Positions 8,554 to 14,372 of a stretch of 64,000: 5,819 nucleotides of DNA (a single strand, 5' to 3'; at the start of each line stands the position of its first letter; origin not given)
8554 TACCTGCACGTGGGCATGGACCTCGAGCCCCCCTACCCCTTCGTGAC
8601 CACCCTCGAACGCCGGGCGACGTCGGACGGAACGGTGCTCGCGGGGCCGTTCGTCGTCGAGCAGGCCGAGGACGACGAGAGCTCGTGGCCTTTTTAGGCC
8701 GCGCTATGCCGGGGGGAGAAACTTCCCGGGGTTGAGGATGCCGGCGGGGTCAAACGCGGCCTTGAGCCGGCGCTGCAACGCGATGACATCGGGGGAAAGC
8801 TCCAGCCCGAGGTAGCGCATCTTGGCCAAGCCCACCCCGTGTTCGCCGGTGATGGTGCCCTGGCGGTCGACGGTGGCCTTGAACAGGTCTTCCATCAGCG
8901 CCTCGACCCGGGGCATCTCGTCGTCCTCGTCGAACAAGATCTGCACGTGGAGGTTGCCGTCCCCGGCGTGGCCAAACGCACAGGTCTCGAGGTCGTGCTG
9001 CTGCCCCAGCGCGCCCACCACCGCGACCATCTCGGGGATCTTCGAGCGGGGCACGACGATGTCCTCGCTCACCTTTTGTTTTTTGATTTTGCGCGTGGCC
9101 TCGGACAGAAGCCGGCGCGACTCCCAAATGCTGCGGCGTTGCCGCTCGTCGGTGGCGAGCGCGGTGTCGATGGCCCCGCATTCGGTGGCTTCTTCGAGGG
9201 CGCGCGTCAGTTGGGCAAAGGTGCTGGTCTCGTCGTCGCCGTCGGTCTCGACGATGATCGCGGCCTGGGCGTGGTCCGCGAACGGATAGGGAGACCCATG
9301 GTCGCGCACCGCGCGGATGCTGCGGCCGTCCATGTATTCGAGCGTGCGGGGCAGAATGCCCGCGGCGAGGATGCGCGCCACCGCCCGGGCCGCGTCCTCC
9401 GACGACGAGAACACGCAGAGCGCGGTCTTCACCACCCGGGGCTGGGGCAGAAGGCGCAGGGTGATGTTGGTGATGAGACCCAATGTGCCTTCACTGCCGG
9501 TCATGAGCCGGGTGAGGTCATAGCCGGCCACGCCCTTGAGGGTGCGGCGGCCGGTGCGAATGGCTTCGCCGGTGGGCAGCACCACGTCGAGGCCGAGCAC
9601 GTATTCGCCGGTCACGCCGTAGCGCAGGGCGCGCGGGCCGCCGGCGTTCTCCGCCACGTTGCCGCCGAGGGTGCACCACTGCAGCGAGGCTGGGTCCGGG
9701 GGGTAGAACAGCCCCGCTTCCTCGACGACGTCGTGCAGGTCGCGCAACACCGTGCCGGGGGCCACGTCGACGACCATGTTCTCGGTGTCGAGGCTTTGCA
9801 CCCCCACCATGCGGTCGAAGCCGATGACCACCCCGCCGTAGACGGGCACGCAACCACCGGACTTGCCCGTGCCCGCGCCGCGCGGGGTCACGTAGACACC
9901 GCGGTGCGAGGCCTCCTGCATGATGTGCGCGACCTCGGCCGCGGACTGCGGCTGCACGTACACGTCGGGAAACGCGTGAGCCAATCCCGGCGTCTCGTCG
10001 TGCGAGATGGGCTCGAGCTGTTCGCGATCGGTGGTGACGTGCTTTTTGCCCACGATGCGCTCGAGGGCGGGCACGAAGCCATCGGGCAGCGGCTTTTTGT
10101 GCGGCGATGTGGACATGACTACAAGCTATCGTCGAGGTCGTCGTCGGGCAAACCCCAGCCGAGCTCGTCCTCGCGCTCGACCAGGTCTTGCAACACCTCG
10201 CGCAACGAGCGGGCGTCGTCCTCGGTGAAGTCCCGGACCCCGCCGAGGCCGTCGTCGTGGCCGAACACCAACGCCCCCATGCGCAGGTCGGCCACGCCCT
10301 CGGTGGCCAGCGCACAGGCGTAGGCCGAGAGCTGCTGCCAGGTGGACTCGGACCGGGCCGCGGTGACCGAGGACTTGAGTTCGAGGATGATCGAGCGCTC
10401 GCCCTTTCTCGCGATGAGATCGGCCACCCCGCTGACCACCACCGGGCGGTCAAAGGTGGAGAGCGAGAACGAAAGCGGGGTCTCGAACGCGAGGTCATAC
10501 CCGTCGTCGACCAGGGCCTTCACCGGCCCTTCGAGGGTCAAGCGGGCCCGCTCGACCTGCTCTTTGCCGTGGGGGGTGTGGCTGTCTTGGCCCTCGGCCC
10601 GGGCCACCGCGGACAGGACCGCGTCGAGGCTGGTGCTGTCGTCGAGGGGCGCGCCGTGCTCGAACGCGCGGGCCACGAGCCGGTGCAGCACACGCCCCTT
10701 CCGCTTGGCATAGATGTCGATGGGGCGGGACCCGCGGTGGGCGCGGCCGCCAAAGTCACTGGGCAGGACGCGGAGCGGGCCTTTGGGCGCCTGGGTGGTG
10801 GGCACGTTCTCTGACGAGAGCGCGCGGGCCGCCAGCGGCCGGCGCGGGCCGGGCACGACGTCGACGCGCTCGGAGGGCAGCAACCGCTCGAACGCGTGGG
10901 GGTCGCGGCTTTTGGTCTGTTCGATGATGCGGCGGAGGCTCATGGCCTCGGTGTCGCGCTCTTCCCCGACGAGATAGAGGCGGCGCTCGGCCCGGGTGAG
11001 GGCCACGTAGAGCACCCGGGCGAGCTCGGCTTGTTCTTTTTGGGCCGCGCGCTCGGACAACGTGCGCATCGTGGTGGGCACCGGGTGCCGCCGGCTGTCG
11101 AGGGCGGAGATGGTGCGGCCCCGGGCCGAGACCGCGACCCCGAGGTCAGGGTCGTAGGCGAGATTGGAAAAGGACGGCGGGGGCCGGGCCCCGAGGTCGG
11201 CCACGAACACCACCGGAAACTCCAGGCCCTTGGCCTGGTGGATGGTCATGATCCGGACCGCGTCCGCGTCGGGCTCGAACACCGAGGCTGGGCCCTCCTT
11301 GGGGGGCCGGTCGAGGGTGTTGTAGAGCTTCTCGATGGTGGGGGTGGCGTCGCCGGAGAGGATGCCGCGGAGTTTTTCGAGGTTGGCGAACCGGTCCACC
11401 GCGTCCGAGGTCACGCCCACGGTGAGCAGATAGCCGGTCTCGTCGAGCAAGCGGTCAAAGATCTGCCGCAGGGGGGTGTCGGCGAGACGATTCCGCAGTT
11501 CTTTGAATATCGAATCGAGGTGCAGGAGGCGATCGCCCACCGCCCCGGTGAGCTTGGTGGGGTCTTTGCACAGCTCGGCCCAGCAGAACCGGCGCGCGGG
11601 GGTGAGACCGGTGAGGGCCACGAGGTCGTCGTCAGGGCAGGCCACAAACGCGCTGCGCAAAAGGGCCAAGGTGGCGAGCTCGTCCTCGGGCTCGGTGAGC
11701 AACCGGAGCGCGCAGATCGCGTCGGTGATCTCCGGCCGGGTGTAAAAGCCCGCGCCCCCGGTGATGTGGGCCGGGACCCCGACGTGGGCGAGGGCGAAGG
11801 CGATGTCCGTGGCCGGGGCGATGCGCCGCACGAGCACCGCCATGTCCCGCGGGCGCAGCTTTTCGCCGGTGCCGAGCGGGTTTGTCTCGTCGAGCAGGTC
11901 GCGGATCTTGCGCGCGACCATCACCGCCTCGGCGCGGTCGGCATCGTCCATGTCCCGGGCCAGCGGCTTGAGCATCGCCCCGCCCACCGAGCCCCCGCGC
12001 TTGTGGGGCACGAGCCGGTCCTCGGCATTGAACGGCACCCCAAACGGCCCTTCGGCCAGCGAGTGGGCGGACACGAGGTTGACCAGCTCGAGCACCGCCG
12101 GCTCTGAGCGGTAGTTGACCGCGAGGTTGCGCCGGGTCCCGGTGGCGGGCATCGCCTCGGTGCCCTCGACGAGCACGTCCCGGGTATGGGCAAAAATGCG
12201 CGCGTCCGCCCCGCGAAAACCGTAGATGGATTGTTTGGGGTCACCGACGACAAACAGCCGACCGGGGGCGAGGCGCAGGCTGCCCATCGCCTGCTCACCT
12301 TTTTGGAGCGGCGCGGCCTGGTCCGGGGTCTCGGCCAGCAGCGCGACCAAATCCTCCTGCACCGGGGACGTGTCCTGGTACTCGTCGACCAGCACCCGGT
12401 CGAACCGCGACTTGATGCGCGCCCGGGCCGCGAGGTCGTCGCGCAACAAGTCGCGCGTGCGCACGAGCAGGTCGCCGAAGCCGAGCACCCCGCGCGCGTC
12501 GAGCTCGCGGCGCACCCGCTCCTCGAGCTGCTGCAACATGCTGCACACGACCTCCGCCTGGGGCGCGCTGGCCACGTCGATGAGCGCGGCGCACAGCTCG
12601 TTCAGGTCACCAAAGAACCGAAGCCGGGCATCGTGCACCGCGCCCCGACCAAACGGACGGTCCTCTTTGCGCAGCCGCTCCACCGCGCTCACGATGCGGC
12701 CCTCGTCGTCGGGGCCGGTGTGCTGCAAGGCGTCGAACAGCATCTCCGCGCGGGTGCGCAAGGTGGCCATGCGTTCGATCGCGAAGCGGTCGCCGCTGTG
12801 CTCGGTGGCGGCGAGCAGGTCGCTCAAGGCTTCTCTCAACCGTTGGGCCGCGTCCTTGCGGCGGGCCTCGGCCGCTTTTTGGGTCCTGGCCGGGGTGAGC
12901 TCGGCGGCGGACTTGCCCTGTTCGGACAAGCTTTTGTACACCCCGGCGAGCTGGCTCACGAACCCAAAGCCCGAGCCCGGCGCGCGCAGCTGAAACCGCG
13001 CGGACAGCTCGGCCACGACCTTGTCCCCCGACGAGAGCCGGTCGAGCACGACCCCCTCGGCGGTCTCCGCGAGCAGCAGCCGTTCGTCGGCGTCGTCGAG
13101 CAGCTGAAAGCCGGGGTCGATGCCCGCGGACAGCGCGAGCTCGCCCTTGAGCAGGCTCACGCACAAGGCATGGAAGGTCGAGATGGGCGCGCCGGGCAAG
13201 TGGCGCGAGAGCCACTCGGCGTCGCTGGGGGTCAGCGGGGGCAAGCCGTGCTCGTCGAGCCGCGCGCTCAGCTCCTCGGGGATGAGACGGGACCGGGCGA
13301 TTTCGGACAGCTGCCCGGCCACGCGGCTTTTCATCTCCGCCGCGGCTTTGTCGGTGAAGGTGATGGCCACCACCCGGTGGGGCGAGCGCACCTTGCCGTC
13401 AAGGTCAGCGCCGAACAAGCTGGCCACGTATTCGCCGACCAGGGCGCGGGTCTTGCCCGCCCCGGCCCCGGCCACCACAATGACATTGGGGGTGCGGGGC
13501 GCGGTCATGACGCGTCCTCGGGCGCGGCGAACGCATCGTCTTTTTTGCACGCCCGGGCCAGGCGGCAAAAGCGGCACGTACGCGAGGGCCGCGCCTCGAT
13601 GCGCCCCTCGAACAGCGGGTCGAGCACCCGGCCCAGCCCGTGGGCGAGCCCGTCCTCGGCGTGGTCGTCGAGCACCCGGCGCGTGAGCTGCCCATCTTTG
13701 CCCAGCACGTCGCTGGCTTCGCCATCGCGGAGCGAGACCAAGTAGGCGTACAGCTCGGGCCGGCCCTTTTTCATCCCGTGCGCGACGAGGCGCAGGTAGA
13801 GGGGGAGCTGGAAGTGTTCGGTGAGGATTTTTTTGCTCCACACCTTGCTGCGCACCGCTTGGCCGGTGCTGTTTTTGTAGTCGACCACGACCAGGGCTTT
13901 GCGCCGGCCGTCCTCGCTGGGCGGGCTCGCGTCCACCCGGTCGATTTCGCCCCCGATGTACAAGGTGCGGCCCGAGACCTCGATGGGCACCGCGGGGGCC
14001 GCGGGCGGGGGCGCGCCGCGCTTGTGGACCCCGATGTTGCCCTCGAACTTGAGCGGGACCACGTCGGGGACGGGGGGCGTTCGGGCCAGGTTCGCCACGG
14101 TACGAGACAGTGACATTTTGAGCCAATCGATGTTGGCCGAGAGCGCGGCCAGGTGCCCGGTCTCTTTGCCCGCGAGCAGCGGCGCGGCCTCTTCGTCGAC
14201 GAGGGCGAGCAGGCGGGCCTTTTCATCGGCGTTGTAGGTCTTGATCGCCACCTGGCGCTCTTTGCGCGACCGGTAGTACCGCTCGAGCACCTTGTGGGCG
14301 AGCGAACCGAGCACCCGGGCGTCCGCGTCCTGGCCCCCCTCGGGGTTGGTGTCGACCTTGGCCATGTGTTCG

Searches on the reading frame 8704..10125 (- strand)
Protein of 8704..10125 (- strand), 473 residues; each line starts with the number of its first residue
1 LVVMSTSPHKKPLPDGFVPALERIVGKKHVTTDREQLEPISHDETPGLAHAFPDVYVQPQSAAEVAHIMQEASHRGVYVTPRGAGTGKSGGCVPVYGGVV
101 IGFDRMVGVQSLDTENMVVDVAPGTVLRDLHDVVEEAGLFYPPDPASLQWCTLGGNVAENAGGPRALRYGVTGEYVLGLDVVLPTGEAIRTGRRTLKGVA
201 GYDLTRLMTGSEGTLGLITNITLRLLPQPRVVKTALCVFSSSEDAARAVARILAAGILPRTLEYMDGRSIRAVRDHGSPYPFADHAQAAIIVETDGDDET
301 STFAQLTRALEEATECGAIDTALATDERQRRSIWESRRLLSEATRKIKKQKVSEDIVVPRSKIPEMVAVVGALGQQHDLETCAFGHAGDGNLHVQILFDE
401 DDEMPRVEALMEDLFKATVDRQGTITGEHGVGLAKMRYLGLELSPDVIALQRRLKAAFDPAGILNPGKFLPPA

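Call 28: search_protein_families(library=pfam, proteins=[window:8704-10125:-], max_evalue=0.00001)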
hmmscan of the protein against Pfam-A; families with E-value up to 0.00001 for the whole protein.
window:8704-10125:- (473 aa): 2 families
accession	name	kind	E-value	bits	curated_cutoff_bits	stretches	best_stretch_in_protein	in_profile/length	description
PF02913.24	FAD-oxidase_C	-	1.1e-67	228.8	21.2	1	229-468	2-247/248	FAD linked oxidases, C-terminal domain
PF01565.28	FAD_binding_4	-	9.4e-39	132.7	26.4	1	53-192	1-139/139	FAD binding domain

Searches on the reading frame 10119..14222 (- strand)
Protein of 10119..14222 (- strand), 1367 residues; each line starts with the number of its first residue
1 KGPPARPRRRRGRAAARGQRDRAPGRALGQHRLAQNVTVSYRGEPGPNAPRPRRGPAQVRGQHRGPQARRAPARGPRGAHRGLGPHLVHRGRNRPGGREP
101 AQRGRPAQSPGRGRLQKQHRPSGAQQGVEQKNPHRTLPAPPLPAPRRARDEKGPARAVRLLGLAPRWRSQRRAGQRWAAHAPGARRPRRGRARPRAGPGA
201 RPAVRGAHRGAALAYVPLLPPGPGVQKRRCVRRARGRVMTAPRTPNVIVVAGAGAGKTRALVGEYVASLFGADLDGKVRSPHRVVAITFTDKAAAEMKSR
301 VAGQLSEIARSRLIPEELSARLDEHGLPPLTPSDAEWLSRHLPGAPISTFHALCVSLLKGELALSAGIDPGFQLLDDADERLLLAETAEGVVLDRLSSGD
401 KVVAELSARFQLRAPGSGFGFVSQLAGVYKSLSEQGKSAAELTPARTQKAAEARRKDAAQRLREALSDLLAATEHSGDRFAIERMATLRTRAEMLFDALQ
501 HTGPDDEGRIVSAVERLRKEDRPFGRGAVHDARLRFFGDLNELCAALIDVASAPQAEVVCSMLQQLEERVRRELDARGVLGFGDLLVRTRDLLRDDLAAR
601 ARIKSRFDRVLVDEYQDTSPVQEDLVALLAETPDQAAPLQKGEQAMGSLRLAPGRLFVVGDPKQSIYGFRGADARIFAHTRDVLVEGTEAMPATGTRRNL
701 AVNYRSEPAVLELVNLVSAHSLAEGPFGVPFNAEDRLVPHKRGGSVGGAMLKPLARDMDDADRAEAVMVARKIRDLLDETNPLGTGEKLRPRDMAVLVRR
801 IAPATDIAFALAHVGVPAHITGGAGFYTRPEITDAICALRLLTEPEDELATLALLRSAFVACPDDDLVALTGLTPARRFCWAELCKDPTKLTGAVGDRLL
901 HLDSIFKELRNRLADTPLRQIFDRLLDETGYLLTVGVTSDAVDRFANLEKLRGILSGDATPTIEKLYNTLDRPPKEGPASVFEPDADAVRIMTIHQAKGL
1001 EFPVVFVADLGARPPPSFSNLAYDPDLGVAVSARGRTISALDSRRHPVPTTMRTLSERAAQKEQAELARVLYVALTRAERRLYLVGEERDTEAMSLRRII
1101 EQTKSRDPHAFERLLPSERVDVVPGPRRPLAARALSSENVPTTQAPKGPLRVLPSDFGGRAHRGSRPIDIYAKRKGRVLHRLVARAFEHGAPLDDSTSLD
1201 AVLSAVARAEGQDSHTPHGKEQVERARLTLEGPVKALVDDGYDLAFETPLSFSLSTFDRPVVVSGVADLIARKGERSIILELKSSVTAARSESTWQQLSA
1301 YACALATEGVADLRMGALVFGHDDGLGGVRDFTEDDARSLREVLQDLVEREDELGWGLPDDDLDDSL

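Call 28: search_protein_families(library=pfam, proteins=[window:10119-14222:-], max_evalue=0.00001)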
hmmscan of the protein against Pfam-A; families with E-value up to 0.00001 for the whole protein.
window:10119-14222:- (1367 aa): 5 families
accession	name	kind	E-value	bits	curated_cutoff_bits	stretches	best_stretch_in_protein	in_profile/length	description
PF00580.27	UvrD-helicase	-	6.6e-48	164.2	23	1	243-679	12-265/271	UvrD/REP helicase N-terminal domain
PF13361.12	UvrD_C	-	8.1e-28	98.3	25.6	2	986-1085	284-346/350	UvrD-like helicase C-terminal domain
PF13245.12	AAA_19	-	1.7e-13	51.3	25.1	0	240-309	7-69/134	AAA domain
PF13538.12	UvrD_C_2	-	8.4e-12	45.2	27.4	0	989-1014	2-29/52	UvrD-like helicase C-terminal domain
PF12705.13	PDDEXK_1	-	3e-10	40.9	22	1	1172-1350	34-223/247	PD-(D/E)XK nuclease superfamily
